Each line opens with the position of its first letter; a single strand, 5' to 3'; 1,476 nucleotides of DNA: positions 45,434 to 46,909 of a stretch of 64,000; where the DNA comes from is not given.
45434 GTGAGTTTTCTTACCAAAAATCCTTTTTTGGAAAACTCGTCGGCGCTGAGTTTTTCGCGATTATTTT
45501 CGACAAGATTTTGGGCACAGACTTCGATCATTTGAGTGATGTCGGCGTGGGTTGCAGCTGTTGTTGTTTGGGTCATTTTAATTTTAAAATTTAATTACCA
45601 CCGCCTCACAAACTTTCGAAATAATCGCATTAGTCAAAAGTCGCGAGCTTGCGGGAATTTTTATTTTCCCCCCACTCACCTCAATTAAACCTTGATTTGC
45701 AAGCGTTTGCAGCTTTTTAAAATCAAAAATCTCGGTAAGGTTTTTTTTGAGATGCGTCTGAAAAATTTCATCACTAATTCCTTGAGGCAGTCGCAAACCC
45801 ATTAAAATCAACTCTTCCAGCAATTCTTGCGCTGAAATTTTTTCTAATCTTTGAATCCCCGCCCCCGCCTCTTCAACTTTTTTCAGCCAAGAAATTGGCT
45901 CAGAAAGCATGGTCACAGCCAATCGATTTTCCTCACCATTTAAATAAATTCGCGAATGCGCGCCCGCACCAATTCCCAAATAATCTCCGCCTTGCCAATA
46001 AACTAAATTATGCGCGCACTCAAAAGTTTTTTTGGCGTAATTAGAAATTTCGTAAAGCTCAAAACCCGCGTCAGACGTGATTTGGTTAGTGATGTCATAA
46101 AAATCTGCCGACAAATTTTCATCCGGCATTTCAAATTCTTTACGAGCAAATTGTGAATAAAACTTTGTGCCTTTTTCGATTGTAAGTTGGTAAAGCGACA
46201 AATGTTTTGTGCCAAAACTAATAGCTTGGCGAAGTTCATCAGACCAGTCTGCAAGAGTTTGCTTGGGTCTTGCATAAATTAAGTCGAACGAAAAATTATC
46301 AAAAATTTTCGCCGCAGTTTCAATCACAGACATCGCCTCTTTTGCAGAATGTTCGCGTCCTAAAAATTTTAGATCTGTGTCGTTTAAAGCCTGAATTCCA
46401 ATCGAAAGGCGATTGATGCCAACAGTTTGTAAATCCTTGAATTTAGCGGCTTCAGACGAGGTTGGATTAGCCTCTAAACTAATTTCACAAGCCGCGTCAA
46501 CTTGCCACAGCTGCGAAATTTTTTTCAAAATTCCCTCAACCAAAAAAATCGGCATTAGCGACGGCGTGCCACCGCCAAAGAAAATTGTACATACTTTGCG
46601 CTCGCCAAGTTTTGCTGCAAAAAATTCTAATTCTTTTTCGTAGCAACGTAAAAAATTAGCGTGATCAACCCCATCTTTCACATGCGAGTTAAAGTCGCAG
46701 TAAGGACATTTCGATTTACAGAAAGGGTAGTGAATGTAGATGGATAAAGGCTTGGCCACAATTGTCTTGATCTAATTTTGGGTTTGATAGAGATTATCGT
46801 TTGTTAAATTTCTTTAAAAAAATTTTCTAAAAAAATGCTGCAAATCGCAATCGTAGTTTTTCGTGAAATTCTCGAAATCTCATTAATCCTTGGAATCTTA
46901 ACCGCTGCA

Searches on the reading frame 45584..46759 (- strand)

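Call 30: search_protein_families(library=pfam, max_evalue=0.00001, proteins=[window:45584-46759:-])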
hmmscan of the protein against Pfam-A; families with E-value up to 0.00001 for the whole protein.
window:45584-46759:- (391 aa): 2 families
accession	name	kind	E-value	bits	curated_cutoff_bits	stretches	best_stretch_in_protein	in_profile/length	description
PF04055.27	Radical_SAM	-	1.9e-21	77.4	29.5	1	8-175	1-162/166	Radical SAM superfamily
PF06969.22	HemN_C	-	7.1e-09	36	24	1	308-371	1-63/67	HemN C-terminal domain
